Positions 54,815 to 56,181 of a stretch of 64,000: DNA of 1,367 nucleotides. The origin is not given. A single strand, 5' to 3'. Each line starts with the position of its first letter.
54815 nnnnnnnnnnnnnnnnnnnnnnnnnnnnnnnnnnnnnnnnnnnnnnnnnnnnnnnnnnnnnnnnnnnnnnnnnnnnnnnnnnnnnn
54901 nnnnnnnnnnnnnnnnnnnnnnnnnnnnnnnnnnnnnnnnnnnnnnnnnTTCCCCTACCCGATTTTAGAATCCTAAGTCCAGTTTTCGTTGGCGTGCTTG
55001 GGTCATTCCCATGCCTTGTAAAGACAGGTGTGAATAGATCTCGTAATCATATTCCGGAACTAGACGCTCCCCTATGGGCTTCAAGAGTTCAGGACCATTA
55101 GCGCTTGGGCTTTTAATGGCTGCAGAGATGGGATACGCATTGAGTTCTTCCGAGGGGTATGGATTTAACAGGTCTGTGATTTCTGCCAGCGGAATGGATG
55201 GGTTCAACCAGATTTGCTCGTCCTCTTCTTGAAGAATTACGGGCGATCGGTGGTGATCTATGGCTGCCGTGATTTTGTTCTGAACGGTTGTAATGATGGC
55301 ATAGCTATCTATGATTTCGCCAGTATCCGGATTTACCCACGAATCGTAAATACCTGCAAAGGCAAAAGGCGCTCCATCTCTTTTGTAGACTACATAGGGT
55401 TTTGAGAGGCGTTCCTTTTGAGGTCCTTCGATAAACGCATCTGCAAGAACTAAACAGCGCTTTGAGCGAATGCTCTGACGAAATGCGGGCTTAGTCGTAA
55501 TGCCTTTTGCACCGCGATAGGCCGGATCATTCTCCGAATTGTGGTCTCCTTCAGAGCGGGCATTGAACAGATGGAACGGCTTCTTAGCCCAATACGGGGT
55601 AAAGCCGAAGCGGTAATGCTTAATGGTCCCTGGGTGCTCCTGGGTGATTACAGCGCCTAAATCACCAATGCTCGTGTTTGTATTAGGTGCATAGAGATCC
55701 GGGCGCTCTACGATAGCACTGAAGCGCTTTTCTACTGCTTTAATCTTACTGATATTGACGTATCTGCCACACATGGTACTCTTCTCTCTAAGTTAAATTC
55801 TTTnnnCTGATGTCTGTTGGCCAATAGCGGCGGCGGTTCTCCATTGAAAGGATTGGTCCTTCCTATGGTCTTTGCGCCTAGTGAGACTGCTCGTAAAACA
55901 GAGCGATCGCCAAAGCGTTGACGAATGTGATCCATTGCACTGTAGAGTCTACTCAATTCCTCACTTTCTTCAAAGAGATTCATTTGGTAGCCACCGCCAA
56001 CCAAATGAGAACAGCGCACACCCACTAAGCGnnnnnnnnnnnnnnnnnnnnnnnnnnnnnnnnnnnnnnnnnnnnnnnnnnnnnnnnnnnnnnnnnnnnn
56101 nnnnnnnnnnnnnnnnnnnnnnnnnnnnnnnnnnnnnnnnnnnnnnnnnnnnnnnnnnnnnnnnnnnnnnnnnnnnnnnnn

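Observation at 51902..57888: DNA-damage tolerance cassette: CI-like/S24 repressor, active Pol IV, SRAP and DnaE2 in one minus-strand block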

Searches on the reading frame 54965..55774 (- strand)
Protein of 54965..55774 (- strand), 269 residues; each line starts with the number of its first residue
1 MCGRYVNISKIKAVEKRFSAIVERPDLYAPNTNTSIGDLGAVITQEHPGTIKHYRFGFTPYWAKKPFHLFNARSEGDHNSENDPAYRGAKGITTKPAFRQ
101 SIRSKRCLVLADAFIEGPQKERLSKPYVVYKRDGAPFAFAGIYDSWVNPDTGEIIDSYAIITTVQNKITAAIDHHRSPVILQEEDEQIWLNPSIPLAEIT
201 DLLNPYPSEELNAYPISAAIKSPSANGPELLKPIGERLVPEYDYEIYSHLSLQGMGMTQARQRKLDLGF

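Call 3: search_protein_families(library=pfam, proteins=[window:54965-55774:-], max_evalue=0.01)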
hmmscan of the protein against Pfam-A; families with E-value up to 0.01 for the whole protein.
window:54965-55774:- (269 aa): 1 family
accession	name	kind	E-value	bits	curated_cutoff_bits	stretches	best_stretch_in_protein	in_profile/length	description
PF02586.19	SRAP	-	3.3e-45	154.7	27.1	1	1-222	1-213/214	SOS response associated peptidase (SRAP)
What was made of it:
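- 54965..55774 (-): Canonical SRAP (YedK/HMCES-type abasic-site crosslinking protein) with a 30-residue C-terminal extension. Pfam SRAP 3.3e-45 over profile positions 1-213 of 214 (call 3).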

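Call 4: search_protein_families(library=ncbifam, proteins=[window:54965-55774:-], max_evalue=0.01)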
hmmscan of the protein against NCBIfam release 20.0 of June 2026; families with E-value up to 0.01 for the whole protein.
window:54965-55774:- (269 aa): 1 family
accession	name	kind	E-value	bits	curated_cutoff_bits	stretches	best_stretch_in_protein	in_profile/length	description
NF007413.0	PRK09951.1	subfamily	2.2e-11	43.6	349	1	56-234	61-222/222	hypothetical protein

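Call 28: search_solved_structures(query=window:54965-55774:-, show_alignments=2, max_evalue=0.001)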
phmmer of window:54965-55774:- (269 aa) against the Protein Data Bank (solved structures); distinct sequences matched with E-value up to 0.001: 11.
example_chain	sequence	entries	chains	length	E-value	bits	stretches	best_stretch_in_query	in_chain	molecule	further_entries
2f20_A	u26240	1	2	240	2.5e-31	112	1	60-232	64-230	conserved hypothetical protein, with conserved domain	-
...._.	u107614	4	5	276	1.1e-12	50.8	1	138-238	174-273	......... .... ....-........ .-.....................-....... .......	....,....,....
5ko9_A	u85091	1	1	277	1.2e-12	50.8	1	138-238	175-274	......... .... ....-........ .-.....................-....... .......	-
6kcq_B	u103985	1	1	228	2e-09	40.2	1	94-238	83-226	SOS response-associated protein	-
6kbs_B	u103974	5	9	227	2.2e-09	40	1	94-238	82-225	SOS response-associated protein | SOS response-associated peptidase YedK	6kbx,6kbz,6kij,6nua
8d2m_A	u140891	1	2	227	2.3e-09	40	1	94-238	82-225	Abasic site processing protein YedK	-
6nuh_A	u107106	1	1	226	2.5e-09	39.9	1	94-237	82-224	SOS response-associated peptidase YedK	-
2icu_A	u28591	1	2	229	1e-08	37.9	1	94-234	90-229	Hypothetical protein yedK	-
6kbu_B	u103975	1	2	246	1.4e-08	37.4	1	94-234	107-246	SOS response-associated protein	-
1zn6_A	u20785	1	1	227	3e-08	36.3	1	98-215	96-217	phage-related conserved hypothetical protein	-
2bdv_A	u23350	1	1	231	6e-06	28.8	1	102-236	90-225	phage-related conserved hypothetical protein, BB2244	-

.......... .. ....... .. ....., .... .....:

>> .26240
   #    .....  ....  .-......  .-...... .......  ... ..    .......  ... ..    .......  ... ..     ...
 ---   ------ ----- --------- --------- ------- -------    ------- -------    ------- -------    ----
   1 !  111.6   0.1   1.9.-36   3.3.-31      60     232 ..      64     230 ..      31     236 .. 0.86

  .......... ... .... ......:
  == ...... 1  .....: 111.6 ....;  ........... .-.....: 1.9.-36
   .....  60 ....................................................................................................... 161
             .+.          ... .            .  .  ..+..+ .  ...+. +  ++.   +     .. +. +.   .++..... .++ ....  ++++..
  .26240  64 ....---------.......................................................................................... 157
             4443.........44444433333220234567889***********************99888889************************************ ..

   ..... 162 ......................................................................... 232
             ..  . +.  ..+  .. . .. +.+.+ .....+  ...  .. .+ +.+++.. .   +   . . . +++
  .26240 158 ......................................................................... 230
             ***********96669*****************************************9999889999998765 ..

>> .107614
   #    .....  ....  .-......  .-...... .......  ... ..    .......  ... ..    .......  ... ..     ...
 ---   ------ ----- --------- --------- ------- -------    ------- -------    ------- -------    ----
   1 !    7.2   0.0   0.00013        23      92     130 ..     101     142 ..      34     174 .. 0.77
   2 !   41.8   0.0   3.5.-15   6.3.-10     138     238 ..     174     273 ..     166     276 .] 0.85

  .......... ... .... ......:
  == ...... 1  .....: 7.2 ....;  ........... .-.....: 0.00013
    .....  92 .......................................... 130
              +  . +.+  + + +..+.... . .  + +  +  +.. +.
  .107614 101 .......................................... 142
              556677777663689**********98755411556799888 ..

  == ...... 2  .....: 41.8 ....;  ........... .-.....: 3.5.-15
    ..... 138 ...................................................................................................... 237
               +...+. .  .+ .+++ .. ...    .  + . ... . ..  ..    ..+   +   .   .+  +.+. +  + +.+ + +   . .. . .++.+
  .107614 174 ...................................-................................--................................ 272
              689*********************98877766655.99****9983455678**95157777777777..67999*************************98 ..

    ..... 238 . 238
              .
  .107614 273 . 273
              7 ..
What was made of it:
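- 54965..55774 (-): PDB 2f20 at 2.5e-31, with YedK and HMCES also hit (call 28).
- On SRAP (YedK/HMCES): PDB sequence hits to 2f20, YedK and HMCES (call 28).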

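Call 46: find_homologous_proteins(query=window:54965-55774:-, max_evalue=1e-20)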
Query window:54965-55774:- (269 aa): 4971 proteins with E <= 1e-20 among 8000 candidates; the best 120 are listed.
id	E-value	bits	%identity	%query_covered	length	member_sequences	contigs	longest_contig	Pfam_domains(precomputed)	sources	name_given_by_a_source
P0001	2.4e-170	583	93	100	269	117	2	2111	PF02586.20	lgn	-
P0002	2.6e-153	527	82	100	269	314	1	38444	PF02586.20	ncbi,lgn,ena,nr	ncbi:MAG: SOS response-associated peptidase [Bacteroidetes bacterium]|nr:SOS response-associated pep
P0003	1.6e-149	514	81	100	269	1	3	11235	PF02586.20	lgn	-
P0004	7.6e-149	512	80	100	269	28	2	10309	PF02586.20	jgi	-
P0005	2.9e-148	510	80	100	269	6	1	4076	PF02586.20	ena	-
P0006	1.0e-147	508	80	100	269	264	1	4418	PF02586.20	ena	-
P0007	1.8e-139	481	78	100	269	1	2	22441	PF02586.20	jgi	jgi:putative SOS response-associated peptidase YedK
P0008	3.8e-135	467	76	100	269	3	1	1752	PF02586.20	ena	-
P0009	2.2e-132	458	77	95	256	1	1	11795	PF02586.20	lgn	-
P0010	4.3e-131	454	73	100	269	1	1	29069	PF02586.20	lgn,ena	-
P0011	1.8e-129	449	78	95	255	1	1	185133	PF02586.20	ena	-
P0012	1.7e-117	409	66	99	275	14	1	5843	PF02586.20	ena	-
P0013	5.1e-117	408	65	98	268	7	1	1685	PF02586.20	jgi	jgi:putative SOS response-associated peptidase YedK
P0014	7.6e-116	404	67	98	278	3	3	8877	PF02586.20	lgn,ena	-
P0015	2.2e-115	402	65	99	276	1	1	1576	PF02586.20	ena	-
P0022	2.1e-111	389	65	98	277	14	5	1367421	PF02586.20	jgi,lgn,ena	-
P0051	1.7e-107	377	62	98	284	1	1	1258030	PF02586.20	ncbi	-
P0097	1.6e-103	364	59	98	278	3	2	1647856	PF02586.20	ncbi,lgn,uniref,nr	ncbi:SOS response-associated peptidase [Phaeocystidibacter marisrubri]|uniref:Abasic site processing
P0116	5.2e-102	359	58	98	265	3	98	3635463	PF02586.20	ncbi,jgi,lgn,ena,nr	ncbi:MAG TPA: SOS response-associated peptidase [Flavobacteriales bacterium]|jgi:putative SOS respon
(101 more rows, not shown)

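Call 49: find_encoding_contigs(protein=P0097, flank=7000, max_places=2)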
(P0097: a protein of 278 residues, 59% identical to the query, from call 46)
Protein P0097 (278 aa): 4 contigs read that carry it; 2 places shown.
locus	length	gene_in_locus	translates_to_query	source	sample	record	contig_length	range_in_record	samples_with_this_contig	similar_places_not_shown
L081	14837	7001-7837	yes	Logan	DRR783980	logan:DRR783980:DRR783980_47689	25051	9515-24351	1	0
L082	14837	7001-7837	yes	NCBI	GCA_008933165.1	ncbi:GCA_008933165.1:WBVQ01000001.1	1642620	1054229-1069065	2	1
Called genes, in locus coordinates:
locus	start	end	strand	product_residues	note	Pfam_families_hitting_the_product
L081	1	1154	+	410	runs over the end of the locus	PF00246:Peptidase_M14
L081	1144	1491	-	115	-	PF00436:SSB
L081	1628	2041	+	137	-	-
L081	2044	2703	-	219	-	-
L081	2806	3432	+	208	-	PF03807:F420_oxidored, PF07991:KARI_N (weak)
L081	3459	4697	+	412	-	PF00890:FAD_binding_2 (weak), PF03486:HI0933_like, PF13454:NAD_binding_9 (faint), PF13738:Pyr_redox_3 (faint), PF07992:Pyr_redox_2 (weak), PF01266:DAO (weak), PF22780:HI0933_like_1st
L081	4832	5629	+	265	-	PF01381:HTH_3, PF12844:HTH_19, PF13560:HTH_31, PF00717:Peptidase_S24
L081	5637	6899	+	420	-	PF00817:IMS, PF21999:IMS_HHH_1 (weak), PF11799:IMS_C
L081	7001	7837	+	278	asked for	PF02586:SRAP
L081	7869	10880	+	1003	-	PF02811:PHP, PF07733:DNA_pol3_alpha, PF17657:DNA_pol3_finger, PF14579:HHH_6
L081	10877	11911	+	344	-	PF04055:Radical_SAM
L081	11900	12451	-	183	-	-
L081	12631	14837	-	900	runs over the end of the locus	PF02861:Clp_N, PF00004:AAA, PF13191:AAA_16 (weak), PF17871:AAA_lid_9, PF00004:AAA, PF07724:AAA_2, PF07728:AAA_5, PF10431:ClpB_D2-small, +9 more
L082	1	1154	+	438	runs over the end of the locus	PF00246:Peptidase_M14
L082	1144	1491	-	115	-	PF00436:SSB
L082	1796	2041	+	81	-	-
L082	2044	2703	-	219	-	-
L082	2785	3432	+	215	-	PF03807:F420_oxidored, PF07991:KARI_N (weak)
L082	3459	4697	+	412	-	PF00890:FAD_binding_2 (weak), PF03486:HI0933_like, PF13454:NAD_binding_9 (faint), PF13738:Pyr_redox_3 (faint), PF07992:Pyr_redox_2 (weak), PF01266:DAO (weak), PF22780:HI0933_like_1st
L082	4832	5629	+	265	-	PF01381:HTH_3, PF12844:HTH_19, PF13560:HTH_31, PF00717:Peptidase_S24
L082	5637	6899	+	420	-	PF00817:IMS, PF21999:IMS_HHH_1 (weak), PF11799:IMS_C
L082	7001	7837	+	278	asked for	PF02586:SRAP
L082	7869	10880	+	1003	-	PF02811:PHP, PF07733:DNA_pol3_alpha, PF17657:DNA_pol3_finger, PF14579:HHH_6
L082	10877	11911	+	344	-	PF04055:Radical_SAM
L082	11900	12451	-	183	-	-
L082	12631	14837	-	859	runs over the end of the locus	PF02861:Clp_N, PF13191:AAA_16 (weak), PF00004:AAA, PF17871:AAA_lid_9, PF00004:AAA, PF07724:AAA_2, PF07728:AAA_5, PF10431:ClpB_D2-small, +9 more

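Call 50: find_encoding_contigs(protein=P0022, flank=7000, max_places=2)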
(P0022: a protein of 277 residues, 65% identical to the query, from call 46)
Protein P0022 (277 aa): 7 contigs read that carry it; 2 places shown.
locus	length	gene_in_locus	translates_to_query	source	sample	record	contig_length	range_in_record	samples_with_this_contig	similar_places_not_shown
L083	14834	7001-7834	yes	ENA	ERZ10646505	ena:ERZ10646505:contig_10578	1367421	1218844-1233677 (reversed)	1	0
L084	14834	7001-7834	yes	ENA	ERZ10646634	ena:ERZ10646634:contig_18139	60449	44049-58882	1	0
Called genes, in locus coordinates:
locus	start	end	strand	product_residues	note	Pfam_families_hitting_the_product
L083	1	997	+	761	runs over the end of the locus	PF13715:CarbopepD_reg_2 (faint), PF07715:Plug, PF00593:TonB_dep_Rec_b-barrel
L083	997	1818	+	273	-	PF14054:DUF4249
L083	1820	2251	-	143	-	PF00160:Pro_isomerase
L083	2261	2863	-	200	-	PF14595:Thioredoxin_9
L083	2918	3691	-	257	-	PF03883:H2O2_YaaD, PF21818:DUF6884 (weak)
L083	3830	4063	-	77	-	-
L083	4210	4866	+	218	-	PF00717:Peptidase_S24 (weak)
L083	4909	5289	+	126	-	PF05635:23S_rRNA_IVP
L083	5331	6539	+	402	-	PF00817:IMS, PF21999:IMS_HHH_1 (weak), PF11799:IMS_C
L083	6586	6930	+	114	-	PF05635:23S_rRNA_IVP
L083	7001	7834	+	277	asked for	PF02586:SRAP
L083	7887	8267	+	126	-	PF05635:23S_rRNA_IVP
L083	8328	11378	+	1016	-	PF02811:PHP, PF07733:DNA_pol3_alpha, PF17657:DNA_pol3_finger, PF14579:HHH_6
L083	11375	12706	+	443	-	PF04055:Radical_SAM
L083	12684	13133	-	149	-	PF12867:DinB_2 (weak), PF07606:DUF1569 (faint)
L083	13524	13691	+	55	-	-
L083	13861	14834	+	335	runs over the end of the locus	-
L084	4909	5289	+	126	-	PF05635:23S_rRNA_IVP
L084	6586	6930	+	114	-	PF05635:23S_rRNA_IVP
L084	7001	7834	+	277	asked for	PF02586:SRAP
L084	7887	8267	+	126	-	PF05635:23S_rRNA_IVP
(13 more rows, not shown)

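Call 65: find_encoding_contigs(protein=P0116, flank=6000, max_places=2)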
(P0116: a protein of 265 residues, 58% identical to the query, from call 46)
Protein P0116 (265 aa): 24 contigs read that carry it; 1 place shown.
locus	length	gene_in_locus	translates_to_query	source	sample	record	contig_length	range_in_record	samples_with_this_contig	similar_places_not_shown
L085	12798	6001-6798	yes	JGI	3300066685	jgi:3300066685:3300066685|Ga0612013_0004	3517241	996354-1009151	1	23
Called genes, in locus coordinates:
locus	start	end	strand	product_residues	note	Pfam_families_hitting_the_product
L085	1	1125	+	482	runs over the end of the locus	PF18990:DUF5723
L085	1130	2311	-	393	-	PF02737:3HCDH_N, PF00725:3HCDH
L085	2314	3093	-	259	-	PF00378:ECH_1, PF16113:ECH_2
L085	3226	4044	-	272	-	PF01381:HTH_3, PF12844:HTH_19, PF13560:HTH_31 (weak), PF00717:Peptidase_S24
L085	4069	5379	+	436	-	PF00817:IMS, PF21999:IMS_HHH_1 (weak), PF11799:IMS_C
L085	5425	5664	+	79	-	-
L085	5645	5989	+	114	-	PF02452:PemK_toxin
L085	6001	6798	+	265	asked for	PF02586:SRAP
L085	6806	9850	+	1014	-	PF02811:PHP, PF07733:DNA_pol3_alpha, PF17657:DNA_pol3_finger, PF14579:HHH_6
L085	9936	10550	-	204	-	PF04264:YceI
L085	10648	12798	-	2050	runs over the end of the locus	-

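Call 66: find_encoding_contigs(protein=P0051, flank=6000, max_places=1)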
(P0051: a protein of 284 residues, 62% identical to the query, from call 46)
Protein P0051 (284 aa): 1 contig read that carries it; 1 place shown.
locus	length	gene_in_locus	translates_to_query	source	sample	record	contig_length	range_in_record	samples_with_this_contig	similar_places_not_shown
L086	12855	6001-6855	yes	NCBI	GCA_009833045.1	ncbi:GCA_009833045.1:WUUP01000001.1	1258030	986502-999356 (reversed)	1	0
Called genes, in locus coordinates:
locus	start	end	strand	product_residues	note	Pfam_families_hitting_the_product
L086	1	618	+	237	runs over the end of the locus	-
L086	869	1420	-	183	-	PF00578:AhpC-TSA, PF08534:Redoxin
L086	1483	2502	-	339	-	PF08240:ADH_N, PF00107:ADH_zinc_N, PF13602:ADH_zinc_N_2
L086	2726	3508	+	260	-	PF01381:HTH_3, PF12844:HTH_19, PF13560:HTH_31 (weak), PF00717:Peptidase_S24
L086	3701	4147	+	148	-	PF01797:Y1_Tnp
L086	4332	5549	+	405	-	PF00817:IMS, PF11799:IMS_C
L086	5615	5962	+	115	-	PF05635:23S_rRNA_IVP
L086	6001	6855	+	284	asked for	PF02586:SRAP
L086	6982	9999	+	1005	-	PF02811:PHP, PF07733:DNA_pol3_alpha, PF17657:DNA_pol3_finger, PF14579:HHH_6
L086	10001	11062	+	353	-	PF04055:Radical_SAM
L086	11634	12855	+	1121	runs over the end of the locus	PF05572:Peptidase_M43, PF23759:GBD_T9SS_assoc (weak), PF18962:Por_Secre_tail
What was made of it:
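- Related operons contain inserted selfish genes: a Y1 transposase, a PemK toxin and PF05635 genes (calls 50, 65, 66).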

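Call 72: predict_structure(alignment_id=A4)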
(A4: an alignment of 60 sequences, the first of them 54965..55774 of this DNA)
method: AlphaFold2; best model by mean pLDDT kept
length: 269 residues; sequences in the alignment: 60
mean_pLDDT: 90.0   pTM: 0.84
mean pLDDT of the five models: 90.0, 89.1, 88.9, 88.9, 88.8
residues with pLDDT >= 90: 222; 70-90: 18; 50-70: 22; < 50: 7
segments of 3 or more residues with pLDDT < 50: 267-269
pLDDT, mean of each block of 10 residues (from residue 1): 89 95 93 95 97 96 91 91 90 94 97 96 96 95 96 96 96 95 97 96 96 96 92 93 56 52 50
secondary structure, 60 per line:
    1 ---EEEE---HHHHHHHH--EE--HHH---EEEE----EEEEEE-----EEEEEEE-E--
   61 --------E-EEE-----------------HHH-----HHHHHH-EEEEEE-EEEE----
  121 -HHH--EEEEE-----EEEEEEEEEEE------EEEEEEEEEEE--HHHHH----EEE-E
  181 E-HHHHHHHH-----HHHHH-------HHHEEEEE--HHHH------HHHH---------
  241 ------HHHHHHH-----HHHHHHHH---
elements in order: E4-7 H11-18 E31-34 E39-44 E50-56 E71-73 H99-104 E106-111 E113-116 E127-131 E137-147 E154-164 H167-171 E176-178 H183-190 H196-200 E211-215 H218-221 H228-231 H247-253 H259-266
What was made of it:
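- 54965..55774 (-): AF2 mean pLDDT 90, with the domain (residues 1-240) above 90 (call 72).
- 54968..55054 (-): SRAP flexible tail (aa 241-269). It holds the conserved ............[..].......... segment and then the C-terminal KLDLGF. Most relatives have QxxLF at this position, which is a candidate beta-clamp-binding peptide. pLDDT is 50-56 over the last three 10-residue blocks (call 72).
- On SRAP (YedK/HMCES): The AF2 model is confident, with pLDDT above 90 over residues 1-240 (call 72).
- The SRAP tail is modelled as flexible (call 72).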

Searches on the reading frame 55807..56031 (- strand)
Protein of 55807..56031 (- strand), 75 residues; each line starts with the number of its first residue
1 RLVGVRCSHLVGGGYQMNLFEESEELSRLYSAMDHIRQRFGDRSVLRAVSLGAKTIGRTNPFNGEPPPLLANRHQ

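Call 27: search_protein_families(library=pfam, proteins=[window:55807-56031:-], max_evalue=10)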
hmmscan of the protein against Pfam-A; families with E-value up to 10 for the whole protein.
seq(75 aa): 1 family
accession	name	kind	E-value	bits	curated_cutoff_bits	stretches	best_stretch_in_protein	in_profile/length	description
PF13438.11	DUF4113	-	0.033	14.7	24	1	28-45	2-19/51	Domain of unknown function (DUF4113)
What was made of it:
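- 55888..55971 (-): PolY RecA-N-terminus-like (RecA-NT) motif, aa 349-376 (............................). Pfam DUF4113 E = 0.033 on exactly this stretch, below the gathering score (call 27).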
